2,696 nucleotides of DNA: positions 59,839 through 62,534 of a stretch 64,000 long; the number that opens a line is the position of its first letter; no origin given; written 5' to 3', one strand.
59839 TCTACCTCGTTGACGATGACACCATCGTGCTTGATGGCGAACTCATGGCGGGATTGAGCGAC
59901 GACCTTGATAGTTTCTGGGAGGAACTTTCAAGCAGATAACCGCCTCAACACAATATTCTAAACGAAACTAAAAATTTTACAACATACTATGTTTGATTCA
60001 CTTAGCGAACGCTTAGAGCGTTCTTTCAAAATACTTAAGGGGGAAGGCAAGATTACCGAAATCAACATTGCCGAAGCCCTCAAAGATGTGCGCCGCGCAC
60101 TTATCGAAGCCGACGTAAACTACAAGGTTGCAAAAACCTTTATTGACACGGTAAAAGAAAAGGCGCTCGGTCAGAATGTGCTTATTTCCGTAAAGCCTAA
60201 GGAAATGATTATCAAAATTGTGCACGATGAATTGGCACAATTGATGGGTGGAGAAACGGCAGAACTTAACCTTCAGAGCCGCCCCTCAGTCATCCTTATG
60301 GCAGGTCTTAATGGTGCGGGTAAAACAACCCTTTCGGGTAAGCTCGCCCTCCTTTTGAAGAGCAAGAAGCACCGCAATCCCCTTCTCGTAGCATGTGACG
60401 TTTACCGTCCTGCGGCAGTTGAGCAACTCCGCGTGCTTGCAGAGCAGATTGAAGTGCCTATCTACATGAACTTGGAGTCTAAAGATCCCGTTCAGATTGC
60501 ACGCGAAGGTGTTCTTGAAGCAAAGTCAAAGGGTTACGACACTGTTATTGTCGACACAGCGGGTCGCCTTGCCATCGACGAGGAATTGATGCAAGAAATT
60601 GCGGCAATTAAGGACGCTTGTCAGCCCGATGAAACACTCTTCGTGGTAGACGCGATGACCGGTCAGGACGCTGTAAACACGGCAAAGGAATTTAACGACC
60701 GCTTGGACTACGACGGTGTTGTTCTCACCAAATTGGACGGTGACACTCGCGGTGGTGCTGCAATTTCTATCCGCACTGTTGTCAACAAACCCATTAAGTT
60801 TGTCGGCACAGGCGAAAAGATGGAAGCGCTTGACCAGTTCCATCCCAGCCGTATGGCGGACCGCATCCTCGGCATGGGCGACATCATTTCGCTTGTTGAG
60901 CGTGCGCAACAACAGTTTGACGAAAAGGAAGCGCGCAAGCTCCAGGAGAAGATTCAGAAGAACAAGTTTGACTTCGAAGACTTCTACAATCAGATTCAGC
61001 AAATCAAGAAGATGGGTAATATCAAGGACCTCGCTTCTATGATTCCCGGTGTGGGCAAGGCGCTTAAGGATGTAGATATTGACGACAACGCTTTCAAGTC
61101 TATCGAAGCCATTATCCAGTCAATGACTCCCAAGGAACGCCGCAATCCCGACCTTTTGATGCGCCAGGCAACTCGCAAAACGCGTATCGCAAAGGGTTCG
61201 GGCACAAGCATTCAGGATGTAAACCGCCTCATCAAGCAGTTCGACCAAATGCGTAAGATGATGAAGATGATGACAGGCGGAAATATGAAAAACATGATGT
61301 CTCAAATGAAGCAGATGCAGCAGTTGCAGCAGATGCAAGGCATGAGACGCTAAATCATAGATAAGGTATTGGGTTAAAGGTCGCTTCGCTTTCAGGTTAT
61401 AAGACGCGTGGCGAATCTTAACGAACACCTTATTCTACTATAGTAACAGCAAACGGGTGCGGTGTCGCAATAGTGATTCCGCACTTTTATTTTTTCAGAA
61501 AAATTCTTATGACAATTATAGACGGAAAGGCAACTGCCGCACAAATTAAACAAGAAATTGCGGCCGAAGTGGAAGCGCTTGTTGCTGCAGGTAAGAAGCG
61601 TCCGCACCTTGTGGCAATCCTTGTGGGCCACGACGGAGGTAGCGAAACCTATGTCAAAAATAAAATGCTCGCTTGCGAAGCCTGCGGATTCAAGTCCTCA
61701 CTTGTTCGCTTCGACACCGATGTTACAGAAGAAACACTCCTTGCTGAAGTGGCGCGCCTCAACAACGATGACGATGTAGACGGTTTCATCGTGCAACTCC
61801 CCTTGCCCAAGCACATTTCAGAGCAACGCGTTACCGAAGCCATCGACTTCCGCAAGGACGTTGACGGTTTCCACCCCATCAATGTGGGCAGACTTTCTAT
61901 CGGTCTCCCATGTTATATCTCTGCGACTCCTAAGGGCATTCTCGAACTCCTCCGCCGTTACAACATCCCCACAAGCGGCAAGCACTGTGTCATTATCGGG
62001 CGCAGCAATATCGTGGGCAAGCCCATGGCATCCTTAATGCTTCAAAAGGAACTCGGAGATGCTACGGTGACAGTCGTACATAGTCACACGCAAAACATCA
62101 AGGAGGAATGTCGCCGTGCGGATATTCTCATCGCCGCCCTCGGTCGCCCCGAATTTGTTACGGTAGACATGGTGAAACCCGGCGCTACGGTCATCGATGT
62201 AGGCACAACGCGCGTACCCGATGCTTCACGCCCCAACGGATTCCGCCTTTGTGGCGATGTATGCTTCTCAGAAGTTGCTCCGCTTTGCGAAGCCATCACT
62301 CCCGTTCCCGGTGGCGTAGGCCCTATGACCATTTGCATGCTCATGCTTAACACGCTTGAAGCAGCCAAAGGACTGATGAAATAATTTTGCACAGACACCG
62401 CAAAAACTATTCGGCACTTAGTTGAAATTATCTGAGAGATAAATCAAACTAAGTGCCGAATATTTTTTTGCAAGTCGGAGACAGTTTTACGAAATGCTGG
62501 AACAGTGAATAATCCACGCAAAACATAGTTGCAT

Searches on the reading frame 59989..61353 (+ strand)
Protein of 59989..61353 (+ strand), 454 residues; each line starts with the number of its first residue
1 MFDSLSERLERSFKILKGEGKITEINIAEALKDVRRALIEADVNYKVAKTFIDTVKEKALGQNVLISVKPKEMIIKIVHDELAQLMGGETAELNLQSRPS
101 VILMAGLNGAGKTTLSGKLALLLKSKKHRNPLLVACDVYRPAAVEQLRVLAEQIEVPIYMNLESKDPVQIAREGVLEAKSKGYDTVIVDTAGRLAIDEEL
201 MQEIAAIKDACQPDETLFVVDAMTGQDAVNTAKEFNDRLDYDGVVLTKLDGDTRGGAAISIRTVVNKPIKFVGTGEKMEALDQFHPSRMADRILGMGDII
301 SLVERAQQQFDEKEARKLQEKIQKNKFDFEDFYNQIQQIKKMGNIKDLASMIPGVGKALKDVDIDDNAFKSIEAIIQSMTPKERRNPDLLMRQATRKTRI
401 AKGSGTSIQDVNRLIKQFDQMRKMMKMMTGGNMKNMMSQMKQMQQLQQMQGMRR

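Call 70: search_protein_families(library=pfam, proteins=[window:59989-61353:+], max_evalue=0.00001)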
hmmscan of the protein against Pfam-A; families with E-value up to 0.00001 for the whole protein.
window:59989-61353:+ (454 aa): 4 families
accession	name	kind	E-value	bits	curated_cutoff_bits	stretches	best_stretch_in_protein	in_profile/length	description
PF00448.28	SRP54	-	1.4e-75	253.7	22.7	1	99-295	1-196/196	SRP54-type protein, GTPase domain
PF02978.25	SRP_SPB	-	5.7e-37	126.4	27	1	326-425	1-91/91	Signal peptide binding domain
PF02881.24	SRP54_N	-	1.3e-21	77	22.4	1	5-82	1-75/75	SRP54-type protein, helical bundle domain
PF06414.18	Zeta_toxin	-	2.9e-07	30.6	22.3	1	95-191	12-103/199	Zeta toxin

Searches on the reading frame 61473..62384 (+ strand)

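Call 70: search_protein_families(library=pfam, proteins=[window:61473-62384:+], max_evalue=0.00001)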
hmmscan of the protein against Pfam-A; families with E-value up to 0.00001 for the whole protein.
window:61473-62384:+ (303 aa): 2 families
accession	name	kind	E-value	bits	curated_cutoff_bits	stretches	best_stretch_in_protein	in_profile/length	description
PF02882.25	THF_DHG_CYH_C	-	1.4e-65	219.9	27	1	134-299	1-157/160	Tetrahydrofolate dehydrogenase/cyclohydrolase, NAD(P)-binding domain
PF00763.28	THF_DHG_CYH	-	1.9e-40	138.1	32.8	1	16-131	1-115/115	Tetrahydrofolate dehydrogenase/cyclohydrolase, catalytic domain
